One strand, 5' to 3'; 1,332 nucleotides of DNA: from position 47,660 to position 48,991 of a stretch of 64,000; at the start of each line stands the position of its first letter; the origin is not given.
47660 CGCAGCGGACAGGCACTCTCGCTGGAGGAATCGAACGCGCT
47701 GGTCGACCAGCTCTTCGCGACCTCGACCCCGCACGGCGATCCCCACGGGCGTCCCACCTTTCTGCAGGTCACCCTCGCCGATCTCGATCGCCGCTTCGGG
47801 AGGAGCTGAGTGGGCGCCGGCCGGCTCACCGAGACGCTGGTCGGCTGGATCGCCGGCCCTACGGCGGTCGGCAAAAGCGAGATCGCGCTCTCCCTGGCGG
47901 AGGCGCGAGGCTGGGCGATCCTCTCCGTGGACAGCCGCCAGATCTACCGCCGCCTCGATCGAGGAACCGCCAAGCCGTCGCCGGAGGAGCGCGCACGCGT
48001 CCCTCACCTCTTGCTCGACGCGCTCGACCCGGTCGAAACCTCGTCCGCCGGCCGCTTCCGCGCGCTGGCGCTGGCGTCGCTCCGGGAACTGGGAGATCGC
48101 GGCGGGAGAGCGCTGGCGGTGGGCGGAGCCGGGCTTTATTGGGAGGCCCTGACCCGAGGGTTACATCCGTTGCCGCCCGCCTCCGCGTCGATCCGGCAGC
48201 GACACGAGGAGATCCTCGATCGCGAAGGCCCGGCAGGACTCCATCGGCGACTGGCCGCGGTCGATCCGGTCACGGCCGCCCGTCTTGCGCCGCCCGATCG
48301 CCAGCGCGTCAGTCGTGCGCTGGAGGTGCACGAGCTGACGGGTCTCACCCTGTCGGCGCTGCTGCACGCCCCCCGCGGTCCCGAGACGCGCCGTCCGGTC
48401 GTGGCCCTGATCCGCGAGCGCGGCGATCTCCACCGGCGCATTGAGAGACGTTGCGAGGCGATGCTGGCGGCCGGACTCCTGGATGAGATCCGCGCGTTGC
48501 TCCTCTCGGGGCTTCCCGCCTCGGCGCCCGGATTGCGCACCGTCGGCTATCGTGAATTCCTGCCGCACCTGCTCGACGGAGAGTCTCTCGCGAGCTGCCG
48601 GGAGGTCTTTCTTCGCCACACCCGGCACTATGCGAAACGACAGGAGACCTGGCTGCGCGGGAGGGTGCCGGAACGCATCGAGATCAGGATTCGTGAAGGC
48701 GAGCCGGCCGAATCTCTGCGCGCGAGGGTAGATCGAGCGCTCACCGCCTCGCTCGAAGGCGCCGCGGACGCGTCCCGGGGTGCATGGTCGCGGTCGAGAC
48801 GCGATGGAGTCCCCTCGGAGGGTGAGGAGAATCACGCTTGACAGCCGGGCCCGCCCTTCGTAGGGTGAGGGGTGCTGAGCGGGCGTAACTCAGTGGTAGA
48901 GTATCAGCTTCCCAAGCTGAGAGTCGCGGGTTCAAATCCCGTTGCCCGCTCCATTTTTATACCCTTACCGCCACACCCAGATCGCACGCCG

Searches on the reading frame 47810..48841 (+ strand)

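Call 52: search_protein_families(library=pfam, proteins=[window:47810-48841:+], max_evalue=0.001)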
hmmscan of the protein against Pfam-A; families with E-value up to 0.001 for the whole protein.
window:47810-48841:+ (343 aa): 2 families
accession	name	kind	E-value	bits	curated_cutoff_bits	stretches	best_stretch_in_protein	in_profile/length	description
PF01715.23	IPPT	-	1.8e-68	231.3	23.6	1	44-284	1-242/243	IPP transferase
PF01745.22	IPT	-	8e-07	29.1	20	1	14-62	6-54/233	Isopentenyl transferase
